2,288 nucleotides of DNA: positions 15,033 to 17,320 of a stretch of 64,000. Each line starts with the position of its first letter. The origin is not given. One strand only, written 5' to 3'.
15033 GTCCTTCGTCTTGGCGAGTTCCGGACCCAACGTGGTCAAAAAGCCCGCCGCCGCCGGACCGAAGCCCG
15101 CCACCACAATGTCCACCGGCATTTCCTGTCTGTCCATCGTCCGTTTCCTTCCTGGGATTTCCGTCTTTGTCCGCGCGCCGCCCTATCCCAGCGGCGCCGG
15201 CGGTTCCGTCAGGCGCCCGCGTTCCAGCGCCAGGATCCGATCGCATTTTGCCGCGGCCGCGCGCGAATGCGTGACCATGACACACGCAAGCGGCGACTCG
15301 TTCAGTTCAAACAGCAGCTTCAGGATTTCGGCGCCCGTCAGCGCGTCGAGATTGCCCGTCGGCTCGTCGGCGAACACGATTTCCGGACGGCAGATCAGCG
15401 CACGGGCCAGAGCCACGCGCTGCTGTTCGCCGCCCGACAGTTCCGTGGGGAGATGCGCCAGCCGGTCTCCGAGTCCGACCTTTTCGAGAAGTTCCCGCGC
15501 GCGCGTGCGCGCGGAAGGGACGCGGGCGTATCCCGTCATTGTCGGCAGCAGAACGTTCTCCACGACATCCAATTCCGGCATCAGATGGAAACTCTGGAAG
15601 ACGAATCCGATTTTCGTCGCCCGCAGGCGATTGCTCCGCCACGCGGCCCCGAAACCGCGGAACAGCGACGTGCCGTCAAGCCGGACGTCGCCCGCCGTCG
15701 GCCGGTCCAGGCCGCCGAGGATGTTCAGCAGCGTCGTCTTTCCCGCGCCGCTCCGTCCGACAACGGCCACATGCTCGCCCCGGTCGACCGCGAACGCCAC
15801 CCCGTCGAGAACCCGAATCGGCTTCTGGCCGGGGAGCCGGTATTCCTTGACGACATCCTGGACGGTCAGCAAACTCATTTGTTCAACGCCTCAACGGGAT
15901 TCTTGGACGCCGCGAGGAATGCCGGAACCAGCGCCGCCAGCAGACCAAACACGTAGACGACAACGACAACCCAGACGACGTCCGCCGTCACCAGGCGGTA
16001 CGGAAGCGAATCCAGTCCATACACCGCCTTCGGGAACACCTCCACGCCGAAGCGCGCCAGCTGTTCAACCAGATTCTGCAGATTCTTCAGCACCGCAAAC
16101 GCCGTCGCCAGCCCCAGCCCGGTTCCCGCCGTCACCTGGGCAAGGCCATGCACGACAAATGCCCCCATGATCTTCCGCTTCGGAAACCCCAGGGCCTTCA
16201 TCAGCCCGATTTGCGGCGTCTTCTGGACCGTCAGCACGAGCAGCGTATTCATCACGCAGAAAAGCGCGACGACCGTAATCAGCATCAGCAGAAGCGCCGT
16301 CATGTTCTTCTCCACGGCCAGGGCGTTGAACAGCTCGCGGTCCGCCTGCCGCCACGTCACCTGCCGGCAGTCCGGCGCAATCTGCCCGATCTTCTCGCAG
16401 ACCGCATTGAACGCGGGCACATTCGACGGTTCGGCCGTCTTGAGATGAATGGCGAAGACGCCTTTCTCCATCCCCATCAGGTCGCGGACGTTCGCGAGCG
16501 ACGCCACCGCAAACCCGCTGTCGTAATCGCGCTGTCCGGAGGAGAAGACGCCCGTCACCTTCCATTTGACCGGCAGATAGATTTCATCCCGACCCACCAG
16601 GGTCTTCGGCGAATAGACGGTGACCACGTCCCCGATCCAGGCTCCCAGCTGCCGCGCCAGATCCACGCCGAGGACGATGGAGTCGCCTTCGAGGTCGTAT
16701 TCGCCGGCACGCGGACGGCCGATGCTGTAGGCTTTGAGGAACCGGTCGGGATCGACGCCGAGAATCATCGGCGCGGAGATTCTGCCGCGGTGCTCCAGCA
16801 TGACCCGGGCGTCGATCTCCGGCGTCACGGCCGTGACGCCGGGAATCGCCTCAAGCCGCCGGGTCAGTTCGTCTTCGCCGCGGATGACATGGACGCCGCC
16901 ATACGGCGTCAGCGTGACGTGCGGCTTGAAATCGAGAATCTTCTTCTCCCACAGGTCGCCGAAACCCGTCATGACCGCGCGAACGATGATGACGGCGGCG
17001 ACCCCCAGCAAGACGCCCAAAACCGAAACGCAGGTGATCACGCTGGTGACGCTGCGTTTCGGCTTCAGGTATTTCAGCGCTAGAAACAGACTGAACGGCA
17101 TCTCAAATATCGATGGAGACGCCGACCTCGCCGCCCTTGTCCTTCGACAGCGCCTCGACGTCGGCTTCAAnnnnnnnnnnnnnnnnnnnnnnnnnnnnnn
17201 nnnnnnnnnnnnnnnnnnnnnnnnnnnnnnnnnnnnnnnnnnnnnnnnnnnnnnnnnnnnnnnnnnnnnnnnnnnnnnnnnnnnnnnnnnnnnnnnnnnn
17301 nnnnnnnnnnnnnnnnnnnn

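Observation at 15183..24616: Nine-kilobase envelope operon: 2 secreted TPR proteins, ExbB, 2 ExbD, the toroid chimera and LolE/LolD, behind one strong promoter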

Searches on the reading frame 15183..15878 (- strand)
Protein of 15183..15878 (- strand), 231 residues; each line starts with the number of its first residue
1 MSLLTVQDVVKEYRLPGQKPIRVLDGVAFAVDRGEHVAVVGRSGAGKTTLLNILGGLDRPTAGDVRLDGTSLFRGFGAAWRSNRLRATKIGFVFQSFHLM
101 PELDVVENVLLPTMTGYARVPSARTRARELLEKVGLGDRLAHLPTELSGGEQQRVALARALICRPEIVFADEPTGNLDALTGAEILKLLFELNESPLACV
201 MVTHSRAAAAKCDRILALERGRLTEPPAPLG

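Call 4: search_protein_families(library=pfam, proteins=[window:15183-15878:-], max_evalue=0.01)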
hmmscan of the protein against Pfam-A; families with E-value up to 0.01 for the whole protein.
window:15183-15878:- (231 aa): 5 families
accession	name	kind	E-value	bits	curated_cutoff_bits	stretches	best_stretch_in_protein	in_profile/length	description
PF00005.33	ABC_tran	-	3.6e-35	122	25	1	24-174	1-136/137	ABC transporter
PF13304.12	AAA_21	-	2.5e-05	25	27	0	38-83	3-47/304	AAA domain, putative AbiEii toxin, Type IV TA system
PF13555.12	AAA_29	-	0.0043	17.2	27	1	25-51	13-39/61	P-loop containing region of AAA domain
PF03193.22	RsgA_GTPase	-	0.007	16.6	30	0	35-60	107-132/174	RsgA GTPase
PF01926.29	MMR_HSR1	-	0.0079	16.7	21.9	0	36-56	1-21/113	50S ribosome-binding GTPase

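Call 5: search_protein_families(library=ncbifam, proteins=[window:15183-15878:-], max_evalue=0.01)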
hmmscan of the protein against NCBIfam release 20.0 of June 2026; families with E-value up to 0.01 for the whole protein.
window:15183-15878:- (231 aa): 189 families (the best 25 are shown)
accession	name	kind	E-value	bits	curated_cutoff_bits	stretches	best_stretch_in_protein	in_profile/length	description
TIGR02211.1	LolD_lipo_ex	equivalog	2.2e-68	230.1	307.75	1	3-224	1-220/221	lipoprotein-releasing ABC transporter ATP-binding protein LolD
NF007879.0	PRK10584.1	equivalog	8.1e-67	225.3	336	1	16-225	18-226/228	putative ABC transporter ATP-binding protein YbbA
NF008639.0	PRK11629.1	equivalog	1.9e-59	200.9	360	1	3-225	6-226/234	lipoprotein-releasing ABC transporter ATP-binding protein LolD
TIGR02673.1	FtsE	equivalog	2.2e-53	181.1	264.85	1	6-221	4-213/214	cell division ATP-binding protein FtsE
NF007826.0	PRK10535.1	equivalog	3.3e-53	180.9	966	1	2-225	3-223/648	macrolide ABC transporter ATP-binding protein/permease MacB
TIGR03608.1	L_ocin_972_ABC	subfamily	1.2e-52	178.4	254.85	1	21-218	11-206/206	putative bacteriocin export ABC transporter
NF038007.1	ABC_ATP_DarD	equivalog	5.4e-51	173.1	375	1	4-223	2-218/218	darobactin export ABC transporter ATP-binding protein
TIGR02982.1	heterocyst_DevA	subfamily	3.9e-47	160.7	295.8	1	15-223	12-219/220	ABC exporter ATP-binding subunit, DevA family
TIGR03005.1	ectoine_ehuA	equivalog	2e-45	155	345.4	1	19-229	11-231/252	ectoine/hydroxyectoine ABC transporter ATP-binding protein EhuA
NF007027.0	PRK09493.1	equivalog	5.2e-45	153.7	379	1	20-226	13-217/240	glutamine ABC transporter ATP-binding protein GlnQ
NF008428.0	PRK11264.1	equivalog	1.3e-42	145.8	406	1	1-225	1-224/250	L-cystine ABC transporter ATP-binding protein TcyN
TIGR02315.1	ABC_phnC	equivalog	2.3e-42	145.1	266.1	1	4-223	2-224/243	phosphonate ABC transporter ATP-binding protein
TIGR03265.1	PhnT2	equivalog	3.3e-41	141.7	457.7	1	4-225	5-215/353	putative 2-aminoethylphosphonate ABC transporter ATP-binding protein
NF040933.2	ABC_arch_GlcV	equivalog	2.6e-39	135.1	450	1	5-223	4-220/357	glucose ABC transporter ATP-binding protein GlcV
NF008420.0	PRK11247.1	equivalog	3.8e-39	134.4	395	1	5-223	14-212/257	aliphatic sulfonates ABC transporter ATP-binding protein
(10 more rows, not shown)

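Call 83: search_protein_families(library=padloc, proteins=[window:15183-15878:-], max_evalue=0.001)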
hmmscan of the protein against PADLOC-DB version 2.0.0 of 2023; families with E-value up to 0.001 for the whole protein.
window:15183-15878:- (231 aa): 5 families
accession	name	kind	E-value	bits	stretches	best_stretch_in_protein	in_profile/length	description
PDLC04135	mad3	-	1.6e-26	91.8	2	137-220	254-339/374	mads_3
PDLC04140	mad8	-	1.1e-08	32.9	1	24-206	17-234/314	mads_8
PDLC02980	AriA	-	3.4e-05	21.9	0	38-69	3-33/304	-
PDLC04164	AriA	-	5.2e-05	20.9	0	146-207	171-234/253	-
PDLC02914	ATPase-Toprim_I-B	-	0.00057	17.2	0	31-55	22-46/443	-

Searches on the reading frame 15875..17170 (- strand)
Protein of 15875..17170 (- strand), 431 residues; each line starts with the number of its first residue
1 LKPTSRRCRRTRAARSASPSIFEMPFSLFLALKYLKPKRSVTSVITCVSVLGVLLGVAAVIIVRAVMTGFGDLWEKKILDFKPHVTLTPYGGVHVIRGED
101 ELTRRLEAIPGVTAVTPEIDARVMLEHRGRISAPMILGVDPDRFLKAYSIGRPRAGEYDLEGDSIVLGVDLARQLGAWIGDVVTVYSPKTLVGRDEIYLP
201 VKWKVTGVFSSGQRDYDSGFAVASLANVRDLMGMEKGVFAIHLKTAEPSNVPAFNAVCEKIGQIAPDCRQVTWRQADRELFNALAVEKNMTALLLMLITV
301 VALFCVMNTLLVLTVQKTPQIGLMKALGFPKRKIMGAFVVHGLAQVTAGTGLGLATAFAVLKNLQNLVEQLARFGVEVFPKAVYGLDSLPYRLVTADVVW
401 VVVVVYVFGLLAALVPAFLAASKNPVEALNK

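Call 4: search_protein_families(library=pfam, proteins=[window:15875-17170:-], max_evalue=0.01)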
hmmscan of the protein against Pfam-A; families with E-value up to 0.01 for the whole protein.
window:15875-17170:- (431 aa): 2 families
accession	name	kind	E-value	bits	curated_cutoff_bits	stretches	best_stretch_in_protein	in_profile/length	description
PF12704.14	MacB_PCD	-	1.1e-16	62.2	27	1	47-256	2-202/207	MacB-like periplasmic core domain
PF02687.27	FtsX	-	1.7e-12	47.9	25.5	1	294-425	3-120/120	FtsX-like permease C-terminal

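Call 5: search_protein_families(library=ncbifam, proteins=[window:15875-17170:-], max_evalue=0.01)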
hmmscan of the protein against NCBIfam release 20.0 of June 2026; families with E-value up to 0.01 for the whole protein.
window:15875-17170:- (431 aa): 7 families
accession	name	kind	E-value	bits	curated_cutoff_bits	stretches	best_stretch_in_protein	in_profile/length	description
TIGR02212.1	lolCE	equivalog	2.4e-75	254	362.45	1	25-430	1-409/411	lipoprotein-releasing ABC transporter permease subunit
NF008357.0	PRK11146.1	exception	7.5e-41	140.3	439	1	24-429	3-411/414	lipoprotein-releasing ABC transporter permease subunit LolE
NF008076.0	PRK10814.1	exception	1.5e-36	126.3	473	1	25-429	4-396/399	lipoprotein-releasing ABC transporter permease subunit LolC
TIGR02213.1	lolE_release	exception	1.3e-34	119.7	540.35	1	27-429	3-408/411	lipoprotein-releasing ABC transporter permease subunit LolE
TIGR03434.1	ADOP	subfamily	7.6e-10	37.5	622.3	1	241-429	629-800/803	ADOP family duplicated permease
NF038347.1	FtsX_Gpos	exception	9.8e-05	21.8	225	1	244-369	127-249/296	permease-like cell division protein FtsX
TIGR00439.2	FtsX_Gneg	equivalog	0.0002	20.6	255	1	280-413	159-283/292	permease-like cell division protein FtsX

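Call 45: search_solved_structures(query=window:15875-17101:-, max_evalue=0.001)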
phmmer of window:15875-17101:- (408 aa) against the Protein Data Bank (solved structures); distinct sequences matched with E-value up to 0.001: 12.
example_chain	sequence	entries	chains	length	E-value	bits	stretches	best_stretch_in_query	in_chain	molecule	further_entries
9w37_A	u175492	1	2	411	8.6e-40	140.2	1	2-406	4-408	LolF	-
9w35_A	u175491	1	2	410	8.6e-40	140.2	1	2-406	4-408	LolF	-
9w2w_A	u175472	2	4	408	2.1e-39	138.9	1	2-406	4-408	LolF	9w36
7arh_C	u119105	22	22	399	6.4e-30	107.7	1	2-406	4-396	Lipoprotein-releasing ABC transporter permease subunit LolC | Lipo-releasing system transmembrane protein lolC | Lipoprotein-releasing system transmembrane prot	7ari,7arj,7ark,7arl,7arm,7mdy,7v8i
7mdx_A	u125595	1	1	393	1.2e-28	103.5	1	2-404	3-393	Lipoprotein-releasing system transmembrane protein LolC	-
7arh_E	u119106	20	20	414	4.6e-26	95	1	1-406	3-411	Lipoprotein-releasing system transmembrane protein LolE | Lipoprotein transporter subunit LolE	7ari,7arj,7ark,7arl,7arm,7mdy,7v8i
7mdx_B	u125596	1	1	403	4.4e-24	88.5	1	5-402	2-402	Lipoprotein-releasing system transmembrane protein LolE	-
9rli_E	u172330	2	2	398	2.5e-23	86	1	1-406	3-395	Lipoprotein-releasing system transmembrane protein LolE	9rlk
5udf_A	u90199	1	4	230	1.4e-13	53.9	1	44-265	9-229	Lipoprotein-releasing system transmembrane protein LolE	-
5naa_A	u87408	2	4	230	6.6e-07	31.9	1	45-271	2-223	Lipoprotein-releasing system transmembrane protein LolC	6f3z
6f49_A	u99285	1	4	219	2.9e-05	26.5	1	45-271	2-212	Lipoprotein-releasing system transmembrane protein LolC,Lipoprotein-releasing system trans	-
5xu1_M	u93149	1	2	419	8.3e-05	25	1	235-372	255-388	ABC transporter permeae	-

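Call 83: search_protein_families(library=padloc, proteins=[window:15875-17101:-], max_evalue=0.001)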
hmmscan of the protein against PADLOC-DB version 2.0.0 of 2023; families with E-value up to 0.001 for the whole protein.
window:15875-17101:- (408 aa): 0 families
